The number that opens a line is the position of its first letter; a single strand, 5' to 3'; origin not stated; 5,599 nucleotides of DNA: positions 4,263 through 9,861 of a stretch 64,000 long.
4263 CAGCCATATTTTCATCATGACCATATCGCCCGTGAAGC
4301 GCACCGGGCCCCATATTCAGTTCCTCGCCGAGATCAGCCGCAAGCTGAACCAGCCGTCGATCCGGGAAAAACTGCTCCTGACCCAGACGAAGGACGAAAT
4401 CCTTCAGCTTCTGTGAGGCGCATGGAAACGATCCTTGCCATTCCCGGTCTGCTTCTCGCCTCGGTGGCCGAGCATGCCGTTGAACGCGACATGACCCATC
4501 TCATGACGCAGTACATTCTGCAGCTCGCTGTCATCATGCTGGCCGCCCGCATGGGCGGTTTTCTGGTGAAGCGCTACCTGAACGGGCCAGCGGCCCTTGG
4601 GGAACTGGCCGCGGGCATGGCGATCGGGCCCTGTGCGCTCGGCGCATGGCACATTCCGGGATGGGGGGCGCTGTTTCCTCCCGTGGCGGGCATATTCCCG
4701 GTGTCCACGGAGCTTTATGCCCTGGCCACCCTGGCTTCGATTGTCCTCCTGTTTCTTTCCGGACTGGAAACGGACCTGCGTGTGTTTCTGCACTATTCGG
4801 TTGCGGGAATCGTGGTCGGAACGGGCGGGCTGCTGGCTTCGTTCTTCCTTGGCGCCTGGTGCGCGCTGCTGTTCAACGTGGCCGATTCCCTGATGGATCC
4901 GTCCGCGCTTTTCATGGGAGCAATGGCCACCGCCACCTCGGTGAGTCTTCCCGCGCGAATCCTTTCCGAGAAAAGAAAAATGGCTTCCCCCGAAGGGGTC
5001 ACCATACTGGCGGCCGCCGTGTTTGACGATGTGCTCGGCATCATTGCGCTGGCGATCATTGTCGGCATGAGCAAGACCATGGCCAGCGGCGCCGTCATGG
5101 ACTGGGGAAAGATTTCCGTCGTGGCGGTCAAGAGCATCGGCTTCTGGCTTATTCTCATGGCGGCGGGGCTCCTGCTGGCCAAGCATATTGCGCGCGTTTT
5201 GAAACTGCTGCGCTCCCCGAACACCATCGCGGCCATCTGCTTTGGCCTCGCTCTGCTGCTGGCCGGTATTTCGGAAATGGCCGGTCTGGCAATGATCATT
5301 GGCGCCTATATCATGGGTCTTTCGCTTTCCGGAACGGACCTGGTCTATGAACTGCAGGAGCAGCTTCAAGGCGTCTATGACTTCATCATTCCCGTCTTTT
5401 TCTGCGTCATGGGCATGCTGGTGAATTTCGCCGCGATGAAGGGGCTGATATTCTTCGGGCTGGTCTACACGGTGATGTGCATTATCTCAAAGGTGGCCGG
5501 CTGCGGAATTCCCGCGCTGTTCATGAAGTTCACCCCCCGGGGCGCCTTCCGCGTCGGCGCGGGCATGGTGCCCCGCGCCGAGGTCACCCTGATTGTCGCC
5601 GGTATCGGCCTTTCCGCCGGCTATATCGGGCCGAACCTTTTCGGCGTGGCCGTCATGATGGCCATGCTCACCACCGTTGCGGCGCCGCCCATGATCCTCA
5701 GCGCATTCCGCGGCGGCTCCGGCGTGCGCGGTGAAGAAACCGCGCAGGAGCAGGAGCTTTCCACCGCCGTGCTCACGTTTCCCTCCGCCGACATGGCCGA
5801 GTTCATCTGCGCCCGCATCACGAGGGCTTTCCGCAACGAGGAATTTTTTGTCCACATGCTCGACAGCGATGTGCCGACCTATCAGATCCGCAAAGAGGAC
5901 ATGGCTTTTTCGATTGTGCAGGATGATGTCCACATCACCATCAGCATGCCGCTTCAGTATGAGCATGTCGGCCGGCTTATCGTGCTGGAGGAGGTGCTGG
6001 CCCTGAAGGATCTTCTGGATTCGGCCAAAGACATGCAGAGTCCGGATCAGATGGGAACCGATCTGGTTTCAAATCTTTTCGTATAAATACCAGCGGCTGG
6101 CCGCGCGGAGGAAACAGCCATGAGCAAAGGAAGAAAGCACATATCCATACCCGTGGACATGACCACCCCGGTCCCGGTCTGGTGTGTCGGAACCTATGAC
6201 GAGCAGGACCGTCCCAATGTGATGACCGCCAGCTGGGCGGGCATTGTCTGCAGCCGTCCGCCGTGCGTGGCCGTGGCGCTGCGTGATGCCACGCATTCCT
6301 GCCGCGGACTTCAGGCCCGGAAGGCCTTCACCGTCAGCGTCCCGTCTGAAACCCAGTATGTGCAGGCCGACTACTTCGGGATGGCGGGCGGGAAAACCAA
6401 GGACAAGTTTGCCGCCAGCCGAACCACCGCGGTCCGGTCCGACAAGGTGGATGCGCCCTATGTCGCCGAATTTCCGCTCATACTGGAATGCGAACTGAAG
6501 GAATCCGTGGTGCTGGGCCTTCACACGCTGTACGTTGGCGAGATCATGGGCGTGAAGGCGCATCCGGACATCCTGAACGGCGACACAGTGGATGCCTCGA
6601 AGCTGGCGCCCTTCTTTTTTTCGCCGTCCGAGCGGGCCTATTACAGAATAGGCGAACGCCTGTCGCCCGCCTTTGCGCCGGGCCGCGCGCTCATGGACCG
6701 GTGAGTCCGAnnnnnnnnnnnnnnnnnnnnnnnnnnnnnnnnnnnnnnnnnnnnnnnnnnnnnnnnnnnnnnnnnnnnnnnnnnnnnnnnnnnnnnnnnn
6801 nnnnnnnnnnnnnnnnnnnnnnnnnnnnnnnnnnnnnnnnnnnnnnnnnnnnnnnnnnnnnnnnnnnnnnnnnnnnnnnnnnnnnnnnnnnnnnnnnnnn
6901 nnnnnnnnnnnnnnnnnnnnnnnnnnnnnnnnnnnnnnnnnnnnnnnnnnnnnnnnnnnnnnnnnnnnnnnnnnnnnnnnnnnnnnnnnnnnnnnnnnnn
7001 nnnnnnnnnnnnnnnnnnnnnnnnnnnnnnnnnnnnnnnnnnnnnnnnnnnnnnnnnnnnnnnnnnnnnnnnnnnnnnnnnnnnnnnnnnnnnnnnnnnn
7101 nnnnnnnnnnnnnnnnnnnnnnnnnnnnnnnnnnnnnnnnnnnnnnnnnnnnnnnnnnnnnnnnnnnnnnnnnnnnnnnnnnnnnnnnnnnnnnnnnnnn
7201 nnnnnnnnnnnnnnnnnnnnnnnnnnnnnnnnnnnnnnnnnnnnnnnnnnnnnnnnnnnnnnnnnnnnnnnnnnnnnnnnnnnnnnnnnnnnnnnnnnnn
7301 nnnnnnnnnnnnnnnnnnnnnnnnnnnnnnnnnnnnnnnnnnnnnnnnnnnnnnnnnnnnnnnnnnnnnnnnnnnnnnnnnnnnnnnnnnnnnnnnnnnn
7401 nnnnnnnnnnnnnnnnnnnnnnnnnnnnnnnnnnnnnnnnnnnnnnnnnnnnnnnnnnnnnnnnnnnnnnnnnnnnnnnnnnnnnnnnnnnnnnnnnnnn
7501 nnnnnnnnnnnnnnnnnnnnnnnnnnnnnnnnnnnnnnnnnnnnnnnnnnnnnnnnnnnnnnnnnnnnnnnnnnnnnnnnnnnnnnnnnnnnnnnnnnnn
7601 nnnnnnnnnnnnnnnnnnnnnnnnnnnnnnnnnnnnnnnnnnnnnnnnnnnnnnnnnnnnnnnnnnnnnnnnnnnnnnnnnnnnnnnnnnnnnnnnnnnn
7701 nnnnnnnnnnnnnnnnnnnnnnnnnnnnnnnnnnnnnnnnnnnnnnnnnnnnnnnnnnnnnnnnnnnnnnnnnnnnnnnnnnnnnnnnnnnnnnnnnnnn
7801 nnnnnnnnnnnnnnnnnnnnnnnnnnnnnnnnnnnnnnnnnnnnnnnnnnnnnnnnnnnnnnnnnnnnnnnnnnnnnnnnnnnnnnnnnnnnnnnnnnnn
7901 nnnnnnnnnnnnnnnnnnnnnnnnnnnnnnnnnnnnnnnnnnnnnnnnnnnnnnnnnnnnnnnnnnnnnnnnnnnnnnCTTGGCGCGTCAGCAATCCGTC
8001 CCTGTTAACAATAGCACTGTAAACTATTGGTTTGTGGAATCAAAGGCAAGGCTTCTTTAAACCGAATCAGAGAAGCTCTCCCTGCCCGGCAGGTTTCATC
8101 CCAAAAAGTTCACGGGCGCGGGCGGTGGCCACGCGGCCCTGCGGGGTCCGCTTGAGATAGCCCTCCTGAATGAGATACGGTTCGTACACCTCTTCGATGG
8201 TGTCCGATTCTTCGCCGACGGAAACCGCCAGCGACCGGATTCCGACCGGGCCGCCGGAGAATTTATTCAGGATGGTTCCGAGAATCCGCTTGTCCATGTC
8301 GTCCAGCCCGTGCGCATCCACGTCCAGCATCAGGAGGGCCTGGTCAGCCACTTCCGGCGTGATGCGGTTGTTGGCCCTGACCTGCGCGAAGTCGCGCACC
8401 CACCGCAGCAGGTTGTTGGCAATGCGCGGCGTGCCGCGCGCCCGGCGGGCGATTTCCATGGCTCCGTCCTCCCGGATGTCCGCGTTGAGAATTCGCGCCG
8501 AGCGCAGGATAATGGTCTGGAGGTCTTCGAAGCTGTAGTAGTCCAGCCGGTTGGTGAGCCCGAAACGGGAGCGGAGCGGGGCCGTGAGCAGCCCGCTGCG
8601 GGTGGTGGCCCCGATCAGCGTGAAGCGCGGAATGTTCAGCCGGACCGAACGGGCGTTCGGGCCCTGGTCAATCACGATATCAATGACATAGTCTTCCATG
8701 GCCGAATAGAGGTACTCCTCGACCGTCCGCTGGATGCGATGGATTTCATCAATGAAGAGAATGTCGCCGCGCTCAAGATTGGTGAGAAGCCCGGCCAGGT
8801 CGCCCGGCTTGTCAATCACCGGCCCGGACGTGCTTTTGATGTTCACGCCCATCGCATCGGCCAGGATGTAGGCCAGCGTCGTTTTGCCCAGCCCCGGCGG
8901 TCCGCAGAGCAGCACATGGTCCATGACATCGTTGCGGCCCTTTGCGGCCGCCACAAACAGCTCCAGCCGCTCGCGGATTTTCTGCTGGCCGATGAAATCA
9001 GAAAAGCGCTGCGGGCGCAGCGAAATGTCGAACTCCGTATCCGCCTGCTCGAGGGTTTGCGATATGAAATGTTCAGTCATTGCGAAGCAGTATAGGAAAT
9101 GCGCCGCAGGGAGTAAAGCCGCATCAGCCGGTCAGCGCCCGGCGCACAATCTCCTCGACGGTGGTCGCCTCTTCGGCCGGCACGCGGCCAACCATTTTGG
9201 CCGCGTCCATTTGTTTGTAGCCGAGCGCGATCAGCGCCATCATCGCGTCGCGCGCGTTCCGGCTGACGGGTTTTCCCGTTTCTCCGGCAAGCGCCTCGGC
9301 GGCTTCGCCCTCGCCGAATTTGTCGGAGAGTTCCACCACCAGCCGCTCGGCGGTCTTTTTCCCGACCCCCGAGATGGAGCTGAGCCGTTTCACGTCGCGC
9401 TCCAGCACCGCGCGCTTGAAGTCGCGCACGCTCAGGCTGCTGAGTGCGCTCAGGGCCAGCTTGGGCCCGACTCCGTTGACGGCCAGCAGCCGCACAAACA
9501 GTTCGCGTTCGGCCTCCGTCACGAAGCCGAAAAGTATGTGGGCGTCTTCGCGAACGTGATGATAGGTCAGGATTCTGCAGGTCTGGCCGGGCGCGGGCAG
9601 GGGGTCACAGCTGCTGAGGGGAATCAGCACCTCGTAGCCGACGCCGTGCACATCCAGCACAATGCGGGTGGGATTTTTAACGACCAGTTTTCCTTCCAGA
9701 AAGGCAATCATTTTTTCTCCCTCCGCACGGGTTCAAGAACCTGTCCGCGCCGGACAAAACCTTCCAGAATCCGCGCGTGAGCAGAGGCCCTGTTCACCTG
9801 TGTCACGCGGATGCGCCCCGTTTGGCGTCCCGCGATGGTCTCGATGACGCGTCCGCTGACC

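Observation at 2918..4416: Divergent pair: zinc-ribbon coiled-coil protein fused to an EIIA-Ntr domain, opposite a canonical PtsN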

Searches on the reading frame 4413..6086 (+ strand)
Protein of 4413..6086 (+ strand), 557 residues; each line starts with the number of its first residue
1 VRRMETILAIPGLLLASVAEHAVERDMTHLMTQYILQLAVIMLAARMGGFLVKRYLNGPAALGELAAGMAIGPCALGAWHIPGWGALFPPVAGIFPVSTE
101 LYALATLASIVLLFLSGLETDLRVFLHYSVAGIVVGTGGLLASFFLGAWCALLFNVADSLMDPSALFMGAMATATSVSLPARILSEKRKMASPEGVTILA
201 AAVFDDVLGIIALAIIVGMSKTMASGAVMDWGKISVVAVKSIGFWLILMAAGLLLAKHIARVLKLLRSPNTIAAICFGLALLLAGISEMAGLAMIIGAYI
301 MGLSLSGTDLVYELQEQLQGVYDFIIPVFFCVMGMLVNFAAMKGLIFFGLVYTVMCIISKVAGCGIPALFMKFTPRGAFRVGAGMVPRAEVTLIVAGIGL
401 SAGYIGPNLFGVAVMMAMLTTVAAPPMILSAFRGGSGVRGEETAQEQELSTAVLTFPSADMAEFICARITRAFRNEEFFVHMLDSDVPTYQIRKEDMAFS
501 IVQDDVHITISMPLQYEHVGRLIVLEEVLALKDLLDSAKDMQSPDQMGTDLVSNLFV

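Call 5: search_protein_families(library=pfam, proteins=[window:4413-6086:+], max_evalue=0.01)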
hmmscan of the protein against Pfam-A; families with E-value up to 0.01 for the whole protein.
window:4413-6086:+ (557 aa): 1 family
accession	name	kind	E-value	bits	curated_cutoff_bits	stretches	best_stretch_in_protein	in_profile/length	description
PF00999.27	Na_H_Exchanger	-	1.3e-47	162.9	26.2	1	44-426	3-367/375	Sodium/hydrogen exchanger, transmembrane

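Call 6: search_protein_families(library=ncbifam, proteins=[window:4413-6086:+], max_evalue=0.01)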
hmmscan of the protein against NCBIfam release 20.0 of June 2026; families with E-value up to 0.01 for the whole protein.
window:4413-6086:+ (557 aa): 3 families
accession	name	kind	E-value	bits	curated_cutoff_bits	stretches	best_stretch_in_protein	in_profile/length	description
TIGR00932.1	2a37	subfamily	2.2e-34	119.3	238.3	1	52-338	10-275/275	monovalent cation:proton antiporter-2 (CPA2) family protein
NF002973.0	PRK03659.1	equivalog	7.3e-05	21.5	804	1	34-348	5-293/602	glutathione-regulated potassium-efflux system protein KefB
NF002924.0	PRK03562.1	equivalog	0.00013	20.5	752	1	38-353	9-303/623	glutathione-regulated potassium-efflux system protein KefC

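Call 85: search_protein_families(library=pfam, proteins=[window:4413-6086:+], max_evalue=0.01)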
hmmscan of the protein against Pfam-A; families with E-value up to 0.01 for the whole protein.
window:4413-6086:+ (557 aa): 1 family
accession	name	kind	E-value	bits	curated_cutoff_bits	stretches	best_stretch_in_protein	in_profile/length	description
PF00999.27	Na_H_Exchanger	-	1.3e-47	162.9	26.2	1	44-426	3-367/375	Sodium/hydrogen exchanger, transmembrane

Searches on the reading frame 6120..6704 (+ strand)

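Call 5: search_protein_families(library=pfam, proteins=[window:6120-6704:+], max_evalue=0.01)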
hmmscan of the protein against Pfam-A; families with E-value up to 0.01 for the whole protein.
window:6120-6704:+ (194 aa): 1 family
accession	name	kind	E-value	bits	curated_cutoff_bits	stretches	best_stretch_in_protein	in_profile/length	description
PF01613.24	Flavin_Reduct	-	5e-29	101.8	27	1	16-150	4-136/153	Flavin reductase like domain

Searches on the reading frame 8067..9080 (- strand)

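Call 72: search_protein_families(library=pfam, proteins=[window:8067-9080:-], max_evalue=0.001)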
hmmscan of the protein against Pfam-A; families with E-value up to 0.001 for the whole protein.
window:8067-9080:- (337 aa): 12 families
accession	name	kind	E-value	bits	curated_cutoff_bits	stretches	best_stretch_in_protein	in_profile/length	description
PF05496.18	RuvB_N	-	6.9e-77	257.1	27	1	21-179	1-159/159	Holliday junction DNA helicase RuvB P-loop domain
PF17864.7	AAA_lid_4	-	2e-30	104.8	27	1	182-255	1-74/74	RuvB AAA lid domain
PF05491.19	RuvB_C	-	9.7e-23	80.4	24.7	1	257-325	2-70/72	RuvB C-terminal winged helix domain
PF00004.35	AAA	-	2.5e-19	70.4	21.2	1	56-176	1-126/131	ATPase family associated with various cellular activities (AAA)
PF07728.20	AAA_5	-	4.9e-09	36.7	22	0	98-173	60-139/139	AAA domain (dynein-related subfamily)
PF01078.27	Mg_chelatase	-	6.6e-07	29.4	20.3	0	26-74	2-43/207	Magnesium chelatase, subunit ChlI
PF06068.19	TIP49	-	1.1e-05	25.3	23.8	0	27-82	24-79/347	TIP49 P-loop domain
PF13238.12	AAA_18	-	9.1e-05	23.4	29.4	1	56-137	1-81/128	AAA domain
PF20720.3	nSTAND3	-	0.00062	19.9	27.2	0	55-78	19-42/155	Novel STAND NTPase 3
PF07726.17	AAA_3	-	0.00064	20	27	0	55-98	1-44/131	ATPase family associated with various cellular activities (AAA)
PF13401.12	AAA_22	-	0.00076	20.2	27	0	55-74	7-26/130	AAA domain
PF13191.12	AAA_16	-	0.00087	20.3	32.6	0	30-74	3-45/167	AAA ATPase domain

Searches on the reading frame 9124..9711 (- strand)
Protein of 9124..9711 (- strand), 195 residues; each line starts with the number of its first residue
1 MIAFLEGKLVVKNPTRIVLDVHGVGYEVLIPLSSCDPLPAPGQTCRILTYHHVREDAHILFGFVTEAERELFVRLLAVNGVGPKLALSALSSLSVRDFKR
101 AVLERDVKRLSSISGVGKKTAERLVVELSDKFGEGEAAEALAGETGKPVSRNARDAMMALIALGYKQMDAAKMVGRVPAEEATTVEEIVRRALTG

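Call 72: search_protein_families(library=pfam, proteins=[window:9124-9711:-], max_evalue=0.001)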
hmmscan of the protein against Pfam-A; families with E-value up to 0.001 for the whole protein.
window:9124-9711:- (195 aa): 5 families
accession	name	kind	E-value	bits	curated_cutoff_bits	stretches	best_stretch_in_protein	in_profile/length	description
PF01330.27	RuvA_N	-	2.3e-22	79.3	23.6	1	1-62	1-61/61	RuvA N terminal domain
PF14520.12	HHH_5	-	3.5e-16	59.8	27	1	72-130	1-57/57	Helix-hairpin-helix domain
PF07499.19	RuvA_C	-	4.8e-11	43.4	24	1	154-193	4-43/47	RuvA, C-terminal domain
PF00633.29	HHH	-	2.9e-06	27.3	24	0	103-124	6-27/30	Helix-hairpin-helix motif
PF21176.3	RecR_HhH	-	0.00098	19.3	27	0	107-131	5-29/45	RecR, helix-hairpin-helix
